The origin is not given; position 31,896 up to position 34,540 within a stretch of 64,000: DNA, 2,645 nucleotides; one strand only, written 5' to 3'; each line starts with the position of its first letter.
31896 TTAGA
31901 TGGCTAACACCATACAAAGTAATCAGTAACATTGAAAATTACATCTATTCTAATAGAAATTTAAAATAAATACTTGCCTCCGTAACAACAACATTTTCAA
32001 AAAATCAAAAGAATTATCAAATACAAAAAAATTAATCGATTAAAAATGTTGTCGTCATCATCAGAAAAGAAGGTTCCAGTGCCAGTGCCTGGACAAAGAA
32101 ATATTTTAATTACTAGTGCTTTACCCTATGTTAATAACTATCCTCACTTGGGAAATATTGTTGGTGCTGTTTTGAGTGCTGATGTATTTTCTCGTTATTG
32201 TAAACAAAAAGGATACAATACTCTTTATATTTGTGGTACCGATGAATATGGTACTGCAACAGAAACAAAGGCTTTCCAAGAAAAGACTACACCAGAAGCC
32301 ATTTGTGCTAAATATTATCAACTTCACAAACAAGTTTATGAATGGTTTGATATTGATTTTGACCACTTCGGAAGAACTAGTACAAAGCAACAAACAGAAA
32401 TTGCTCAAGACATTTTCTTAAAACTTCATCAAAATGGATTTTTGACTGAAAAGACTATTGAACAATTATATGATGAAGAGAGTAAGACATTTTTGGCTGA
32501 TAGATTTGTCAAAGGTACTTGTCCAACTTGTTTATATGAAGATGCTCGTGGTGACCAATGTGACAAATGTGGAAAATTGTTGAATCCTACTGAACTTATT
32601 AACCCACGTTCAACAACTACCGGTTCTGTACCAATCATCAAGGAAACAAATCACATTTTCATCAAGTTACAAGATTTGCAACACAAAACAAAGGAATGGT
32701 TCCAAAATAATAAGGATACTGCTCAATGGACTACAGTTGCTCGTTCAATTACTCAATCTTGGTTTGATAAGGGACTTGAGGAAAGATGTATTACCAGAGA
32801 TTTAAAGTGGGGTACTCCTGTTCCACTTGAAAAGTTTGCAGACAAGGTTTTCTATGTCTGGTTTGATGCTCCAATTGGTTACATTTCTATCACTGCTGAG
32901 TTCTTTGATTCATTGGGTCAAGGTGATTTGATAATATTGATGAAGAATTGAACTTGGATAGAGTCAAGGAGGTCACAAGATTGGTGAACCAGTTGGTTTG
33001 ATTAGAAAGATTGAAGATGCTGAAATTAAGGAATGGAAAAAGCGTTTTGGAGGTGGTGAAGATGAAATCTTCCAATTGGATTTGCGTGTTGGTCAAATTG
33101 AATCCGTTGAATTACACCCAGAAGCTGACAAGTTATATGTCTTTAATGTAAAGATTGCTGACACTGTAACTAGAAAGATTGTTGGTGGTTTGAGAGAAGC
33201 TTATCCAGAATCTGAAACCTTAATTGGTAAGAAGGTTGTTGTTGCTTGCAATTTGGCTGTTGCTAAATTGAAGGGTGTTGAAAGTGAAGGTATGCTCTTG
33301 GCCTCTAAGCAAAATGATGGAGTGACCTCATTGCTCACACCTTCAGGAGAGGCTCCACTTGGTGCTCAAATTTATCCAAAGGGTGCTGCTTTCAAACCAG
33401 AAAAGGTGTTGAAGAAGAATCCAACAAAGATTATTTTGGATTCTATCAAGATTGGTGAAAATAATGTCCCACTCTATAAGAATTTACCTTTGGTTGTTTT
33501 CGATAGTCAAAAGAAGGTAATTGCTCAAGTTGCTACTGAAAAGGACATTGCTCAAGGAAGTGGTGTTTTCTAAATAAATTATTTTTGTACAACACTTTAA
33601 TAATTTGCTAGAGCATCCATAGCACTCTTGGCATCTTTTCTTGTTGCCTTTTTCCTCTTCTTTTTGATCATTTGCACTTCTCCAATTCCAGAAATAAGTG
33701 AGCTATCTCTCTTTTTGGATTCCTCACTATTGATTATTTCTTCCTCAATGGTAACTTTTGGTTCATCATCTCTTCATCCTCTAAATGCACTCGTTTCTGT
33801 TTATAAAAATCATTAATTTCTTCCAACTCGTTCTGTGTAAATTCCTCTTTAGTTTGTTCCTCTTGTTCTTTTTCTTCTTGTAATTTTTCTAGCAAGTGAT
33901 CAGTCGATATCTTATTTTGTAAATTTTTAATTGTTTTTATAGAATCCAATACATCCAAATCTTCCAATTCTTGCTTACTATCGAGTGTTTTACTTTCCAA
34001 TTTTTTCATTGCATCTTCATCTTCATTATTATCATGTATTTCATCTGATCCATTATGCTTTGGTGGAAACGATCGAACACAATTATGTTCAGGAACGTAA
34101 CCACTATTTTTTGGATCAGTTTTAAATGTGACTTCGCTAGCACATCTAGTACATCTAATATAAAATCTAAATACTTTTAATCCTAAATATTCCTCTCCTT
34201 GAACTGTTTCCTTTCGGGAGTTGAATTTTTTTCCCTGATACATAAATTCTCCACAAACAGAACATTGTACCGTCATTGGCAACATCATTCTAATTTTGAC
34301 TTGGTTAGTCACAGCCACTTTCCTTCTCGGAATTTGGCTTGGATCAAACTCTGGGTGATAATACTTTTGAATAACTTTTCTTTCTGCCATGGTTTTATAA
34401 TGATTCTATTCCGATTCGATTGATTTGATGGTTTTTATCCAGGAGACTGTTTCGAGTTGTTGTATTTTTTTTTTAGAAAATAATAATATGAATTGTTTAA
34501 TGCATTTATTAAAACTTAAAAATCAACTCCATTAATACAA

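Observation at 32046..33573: Methionyl-tRNA synthetase lacks KMSKS and anticodon-binding regions, with an EMAP-II-type domain directly downstream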

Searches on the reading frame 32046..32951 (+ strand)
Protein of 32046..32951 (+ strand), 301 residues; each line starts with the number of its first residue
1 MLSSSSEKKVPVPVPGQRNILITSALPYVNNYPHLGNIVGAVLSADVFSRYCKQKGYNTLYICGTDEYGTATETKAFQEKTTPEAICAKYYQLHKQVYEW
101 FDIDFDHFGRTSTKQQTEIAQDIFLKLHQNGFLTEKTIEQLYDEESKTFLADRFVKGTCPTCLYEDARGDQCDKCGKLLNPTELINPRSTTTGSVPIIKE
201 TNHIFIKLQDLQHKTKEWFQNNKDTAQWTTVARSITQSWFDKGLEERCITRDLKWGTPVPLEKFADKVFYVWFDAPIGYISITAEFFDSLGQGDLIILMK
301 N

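Call 3: search_protein_families(library=pfam, proteins=[window:32046-32951:+], max_evalue=0.01)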
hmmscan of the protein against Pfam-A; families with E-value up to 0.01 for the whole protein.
window:32046-32951:+ (301 aa): 3 families
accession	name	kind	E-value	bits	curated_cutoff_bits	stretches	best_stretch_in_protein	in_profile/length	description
PF09334.17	tRNA-synt_1g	-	2.3e-106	356.3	20.1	1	20-289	1-265/391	tRNA synthetases class I (M)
PF00133.28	tRNA-synt_1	-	5e-15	55.6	22.7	1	22-261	27-245/414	tRNA synthetases class I (I, L, M and V)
PF01406.26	tRNA-synt_1e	-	0.0017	18.3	27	1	26-137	16-125/301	tRNA synthetases class I (C) catalytic domain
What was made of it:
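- On Class I methionyl-tRNA synthetase (Pfam tRNA-synt_1g): The Pfam match starts at profile position 1 (call 3). The Pfam match ends at profile position 265 of 391 (call 3).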

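Call 11: find_encoding_contigs(protein=window:32046-32951:+, flank=5000, max_places=10)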
Protein window:32046-32951:+ (301 aa): no gene with exactly this product is on record in the collection.

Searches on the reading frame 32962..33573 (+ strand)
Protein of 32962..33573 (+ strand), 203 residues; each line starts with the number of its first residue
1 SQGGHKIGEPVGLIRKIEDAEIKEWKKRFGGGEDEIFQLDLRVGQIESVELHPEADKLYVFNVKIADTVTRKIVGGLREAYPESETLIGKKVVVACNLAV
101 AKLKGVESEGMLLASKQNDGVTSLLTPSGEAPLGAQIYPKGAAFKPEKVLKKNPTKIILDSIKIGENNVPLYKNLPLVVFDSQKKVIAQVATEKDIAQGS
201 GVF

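Call 3: search_protein_families(library=pfam, proteins=[window:32962-33573:+], max_evalue=0.01)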
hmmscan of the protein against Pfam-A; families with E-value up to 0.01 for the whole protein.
window:32962-33573:+ (203 aa): 2 families
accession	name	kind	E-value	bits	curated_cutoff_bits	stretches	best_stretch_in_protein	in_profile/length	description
PF01588.26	tRNA_bind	-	1.8e-25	89.3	27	1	41-135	1-95/96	Putative tRNA binding domain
PF19303.5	Anticodon_3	-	0.0042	17.4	23.5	0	4-33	122-151/152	Anticodon binding domain of methionyl tRNA ligase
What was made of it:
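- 32965..33573 (+): MetRS codons 548-749 plus the stop codon: the end of the anticodon-binding domain, then the appended tRNA_bind / EMAP-II-like C-terminal domain. Pfam PF01588 and the tail of PF19303 (call 3).
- On MetRS with appended EMAP-II/Trbp111-like domain: PF01588, E 2e-25, full profile length (call 3).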

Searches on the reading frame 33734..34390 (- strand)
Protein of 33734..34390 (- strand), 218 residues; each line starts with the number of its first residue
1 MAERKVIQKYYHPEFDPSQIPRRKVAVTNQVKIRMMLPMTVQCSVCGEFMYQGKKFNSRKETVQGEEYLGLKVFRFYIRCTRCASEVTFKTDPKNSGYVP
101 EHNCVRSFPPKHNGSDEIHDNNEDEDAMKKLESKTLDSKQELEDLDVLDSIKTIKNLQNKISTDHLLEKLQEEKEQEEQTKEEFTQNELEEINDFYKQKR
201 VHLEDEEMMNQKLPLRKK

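Call 28: find_encoding_contigs(protein=window:33734-34390:-, flank=10000, max_places=10)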
Protein window:33734-34390:- (218 aa): no gene with exactly this product is on record in the collection.
